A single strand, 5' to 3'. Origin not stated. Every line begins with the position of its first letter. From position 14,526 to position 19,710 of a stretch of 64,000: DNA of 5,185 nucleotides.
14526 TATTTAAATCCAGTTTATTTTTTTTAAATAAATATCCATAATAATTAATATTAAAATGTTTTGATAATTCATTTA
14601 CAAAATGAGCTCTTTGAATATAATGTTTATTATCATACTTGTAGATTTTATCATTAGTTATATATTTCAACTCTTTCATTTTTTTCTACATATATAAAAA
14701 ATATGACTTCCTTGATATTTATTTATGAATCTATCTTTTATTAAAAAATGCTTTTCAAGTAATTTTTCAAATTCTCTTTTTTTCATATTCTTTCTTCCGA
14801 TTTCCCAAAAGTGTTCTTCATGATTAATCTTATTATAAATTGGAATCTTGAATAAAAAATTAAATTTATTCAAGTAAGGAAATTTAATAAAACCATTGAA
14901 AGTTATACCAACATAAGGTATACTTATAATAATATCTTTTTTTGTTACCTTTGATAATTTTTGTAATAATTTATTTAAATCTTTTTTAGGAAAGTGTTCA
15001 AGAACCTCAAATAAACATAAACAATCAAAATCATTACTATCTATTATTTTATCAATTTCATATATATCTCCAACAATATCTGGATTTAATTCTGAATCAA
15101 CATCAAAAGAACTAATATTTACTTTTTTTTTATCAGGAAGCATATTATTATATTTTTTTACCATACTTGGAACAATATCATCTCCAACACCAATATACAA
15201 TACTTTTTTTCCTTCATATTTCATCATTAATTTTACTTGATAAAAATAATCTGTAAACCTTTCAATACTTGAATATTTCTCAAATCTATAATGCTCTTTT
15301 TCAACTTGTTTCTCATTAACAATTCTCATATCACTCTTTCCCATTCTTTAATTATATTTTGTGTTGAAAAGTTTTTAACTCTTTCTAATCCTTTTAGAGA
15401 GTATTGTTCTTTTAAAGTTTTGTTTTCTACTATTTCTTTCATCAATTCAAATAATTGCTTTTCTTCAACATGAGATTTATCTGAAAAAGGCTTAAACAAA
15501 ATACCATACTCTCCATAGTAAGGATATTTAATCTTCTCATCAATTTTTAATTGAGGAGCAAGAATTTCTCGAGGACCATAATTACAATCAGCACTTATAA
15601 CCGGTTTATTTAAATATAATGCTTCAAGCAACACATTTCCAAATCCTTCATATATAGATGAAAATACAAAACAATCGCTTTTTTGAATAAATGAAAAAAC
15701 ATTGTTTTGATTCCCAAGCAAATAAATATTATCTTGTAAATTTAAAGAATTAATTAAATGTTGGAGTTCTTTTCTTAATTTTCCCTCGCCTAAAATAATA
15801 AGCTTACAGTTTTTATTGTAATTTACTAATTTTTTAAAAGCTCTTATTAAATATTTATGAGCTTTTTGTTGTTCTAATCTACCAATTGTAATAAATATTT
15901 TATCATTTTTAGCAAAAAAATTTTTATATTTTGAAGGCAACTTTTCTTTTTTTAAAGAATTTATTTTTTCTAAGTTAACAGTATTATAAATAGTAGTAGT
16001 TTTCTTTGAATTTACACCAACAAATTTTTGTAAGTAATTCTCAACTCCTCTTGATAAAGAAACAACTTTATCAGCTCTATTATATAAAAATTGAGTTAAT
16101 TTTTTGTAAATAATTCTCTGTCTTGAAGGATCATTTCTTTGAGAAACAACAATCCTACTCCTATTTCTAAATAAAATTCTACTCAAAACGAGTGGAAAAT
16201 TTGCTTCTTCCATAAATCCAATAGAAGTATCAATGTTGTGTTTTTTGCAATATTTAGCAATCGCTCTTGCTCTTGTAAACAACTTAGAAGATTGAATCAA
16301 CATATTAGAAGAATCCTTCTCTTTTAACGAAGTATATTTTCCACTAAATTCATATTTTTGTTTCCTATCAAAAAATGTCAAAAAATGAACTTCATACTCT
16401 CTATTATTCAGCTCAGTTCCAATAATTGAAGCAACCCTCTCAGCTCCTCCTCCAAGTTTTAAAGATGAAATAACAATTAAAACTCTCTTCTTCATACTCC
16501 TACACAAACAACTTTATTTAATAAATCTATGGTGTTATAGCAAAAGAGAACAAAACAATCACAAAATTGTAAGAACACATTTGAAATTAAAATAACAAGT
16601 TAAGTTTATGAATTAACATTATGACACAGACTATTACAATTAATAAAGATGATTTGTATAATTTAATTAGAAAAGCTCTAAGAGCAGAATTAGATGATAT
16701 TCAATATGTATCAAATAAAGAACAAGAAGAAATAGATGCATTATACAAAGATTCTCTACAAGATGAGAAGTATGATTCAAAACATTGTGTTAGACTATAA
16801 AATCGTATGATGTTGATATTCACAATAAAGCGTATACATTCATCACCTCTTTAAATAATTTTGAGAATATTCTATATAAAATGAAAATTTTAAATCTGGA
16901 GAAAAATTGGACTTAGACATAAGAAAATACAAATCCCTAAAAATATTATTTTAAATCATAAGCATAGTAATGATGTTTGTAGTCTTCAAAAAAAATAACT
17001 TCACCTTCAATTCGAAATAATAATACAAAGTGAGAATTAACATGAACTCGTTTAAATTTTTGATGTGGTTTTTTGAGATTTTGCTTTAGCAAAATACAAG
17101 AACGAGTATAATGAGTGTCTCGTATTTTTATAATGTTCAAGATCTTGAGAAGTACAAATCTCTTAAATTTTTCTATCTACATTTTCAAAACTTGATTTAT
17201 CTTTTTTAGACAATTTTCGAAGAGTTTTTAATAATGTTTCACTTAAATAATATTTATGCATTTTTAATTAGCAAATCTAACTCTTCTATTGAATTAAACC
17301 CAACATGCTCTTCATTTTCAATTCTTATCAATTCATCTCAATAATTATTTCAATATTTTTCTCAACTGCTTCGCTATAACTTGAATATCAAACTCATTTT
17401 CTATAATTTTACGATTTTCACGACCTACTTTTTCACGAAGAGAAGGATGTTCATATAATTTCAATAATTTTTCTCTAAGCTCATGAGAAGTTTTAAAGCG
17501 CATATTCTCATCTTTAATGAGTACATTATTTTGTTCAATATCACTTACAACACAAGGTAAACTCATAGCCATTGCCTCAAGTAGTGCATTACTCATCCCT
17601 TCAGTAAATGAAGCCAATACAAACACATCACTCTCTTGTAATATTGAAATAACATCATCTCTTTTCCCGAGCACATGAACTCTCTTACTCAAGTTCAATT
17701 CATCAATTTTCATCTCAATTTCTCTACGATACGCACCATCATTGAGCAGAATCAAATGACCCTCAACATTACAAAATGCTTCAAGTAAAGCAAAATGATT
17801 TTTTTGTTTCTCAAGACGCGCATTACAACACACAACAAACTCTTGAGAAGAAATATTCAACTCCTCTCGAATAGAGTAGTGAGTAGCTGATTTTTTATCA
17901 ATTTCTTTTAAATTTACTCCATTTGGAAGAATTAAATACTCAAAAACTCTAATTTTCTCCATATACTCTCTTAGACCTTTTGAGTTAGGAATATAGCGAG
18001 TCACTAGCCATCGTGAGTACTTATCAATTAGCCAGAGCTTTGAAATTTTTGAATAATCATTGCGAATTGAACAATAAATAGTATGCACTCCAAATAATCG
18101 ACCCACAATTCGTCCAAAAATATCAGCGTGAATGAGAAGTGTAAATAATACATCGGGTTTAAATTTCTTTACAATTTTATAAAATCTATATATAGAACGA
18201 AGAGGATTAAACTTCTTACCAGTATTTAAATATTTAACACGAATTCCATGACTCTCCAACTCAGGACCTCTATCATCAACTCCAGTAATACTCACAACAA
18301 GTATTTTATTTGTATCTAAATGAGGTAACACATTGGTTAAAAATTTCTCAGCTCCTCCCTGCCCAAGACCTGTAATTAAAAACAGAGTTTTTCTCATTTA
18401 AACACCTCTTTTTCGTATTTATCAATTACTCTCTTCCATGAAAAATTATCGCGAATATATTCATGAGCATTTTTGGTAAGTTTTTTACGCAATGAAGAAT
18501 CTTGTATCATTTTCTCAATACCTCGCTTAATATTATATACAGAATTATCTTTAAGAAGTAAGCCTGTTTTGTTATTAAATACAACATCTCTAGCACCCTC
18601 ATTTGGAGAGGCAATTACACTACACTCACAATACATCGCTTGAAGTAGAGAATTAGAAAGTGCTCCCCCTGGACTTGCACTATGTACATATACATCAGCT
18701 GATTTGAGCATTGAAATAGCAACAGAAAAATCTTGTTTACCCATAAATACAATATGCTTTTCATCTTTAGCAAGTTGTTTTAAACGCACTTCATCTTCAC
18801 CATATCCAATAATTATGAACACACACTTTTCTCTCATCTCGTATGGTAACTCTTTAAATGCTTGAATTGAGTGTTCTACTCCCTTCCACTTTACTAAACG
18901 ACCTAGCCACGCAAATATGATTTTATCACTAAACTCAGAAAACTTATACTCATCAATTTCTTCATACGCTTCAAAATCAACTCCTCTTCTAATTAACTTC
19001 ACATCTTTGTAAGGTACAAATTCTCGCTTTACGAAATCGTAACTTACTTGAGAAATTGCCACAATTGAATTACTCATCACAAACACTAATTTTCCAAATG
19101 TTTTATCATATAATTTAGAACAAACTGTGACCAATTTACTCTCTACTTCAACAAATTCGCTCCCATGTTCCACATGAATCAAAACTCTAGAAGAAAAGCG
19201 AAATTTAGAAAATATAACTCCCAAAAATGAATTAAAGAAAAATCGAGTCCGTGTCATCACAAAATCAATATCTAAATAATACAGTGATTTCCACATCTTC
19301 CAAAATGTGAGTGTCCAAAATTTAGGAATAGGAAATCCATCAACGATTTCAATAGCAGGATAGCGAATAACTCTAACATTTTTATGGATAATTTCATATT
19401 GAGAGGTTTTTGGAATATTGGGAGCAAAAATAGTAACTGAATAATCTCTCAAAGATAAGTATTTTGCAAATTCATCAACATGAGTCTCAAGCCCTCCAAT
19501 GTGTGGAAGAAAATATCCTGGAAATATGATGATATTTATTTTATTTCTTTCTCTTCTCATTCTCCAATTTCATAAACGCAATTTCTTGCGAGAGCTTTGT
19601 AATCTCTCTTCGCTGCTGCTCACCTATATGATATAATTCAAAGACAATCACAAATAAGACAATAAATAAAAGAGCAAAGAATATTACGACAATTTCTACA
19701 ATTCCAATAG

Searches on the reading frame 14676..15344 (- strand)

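Call 54: search_protein_families(library=pfam, proteins=[window:14676-15344:-], max_evalue=0.0001)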
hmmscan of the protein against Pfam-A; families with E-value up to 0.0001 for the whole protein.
window:14676-15344:- (222 aa): 1 family
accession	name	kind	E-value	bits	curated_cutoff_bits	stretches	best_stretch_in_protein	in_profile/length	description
PF08241.18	Methyltransf_11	-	9e-05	23.5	21.2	0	53-137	22-90/95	Methyltransferase domain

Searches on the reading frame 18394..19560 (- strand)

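Call 54: search_protein_families(library=pfam, proteins=[window:18394-19560:-], max_evalue=0.0001)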
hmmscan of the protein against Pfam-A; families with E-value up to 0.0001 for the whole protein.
window:18394-19560:- (388 aa): 3 families
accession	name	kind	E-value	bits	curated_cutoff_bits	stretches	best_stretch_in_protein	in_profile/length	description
PF00534.26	Glycos_transf_1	-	1.2e-31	110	26.4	1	207-366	9-170/172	Glycosyl transferases group 1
PF13692.12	Glyco_trans_1_4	-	1.4e-19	71.2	27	1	215-354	3-142/142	Glycosyl transferases group 1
PF13439.12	Glyco_transf_4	-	6.6e-14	52.7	28.5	1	21-197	1-169/170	Glycosyltransferase Family 4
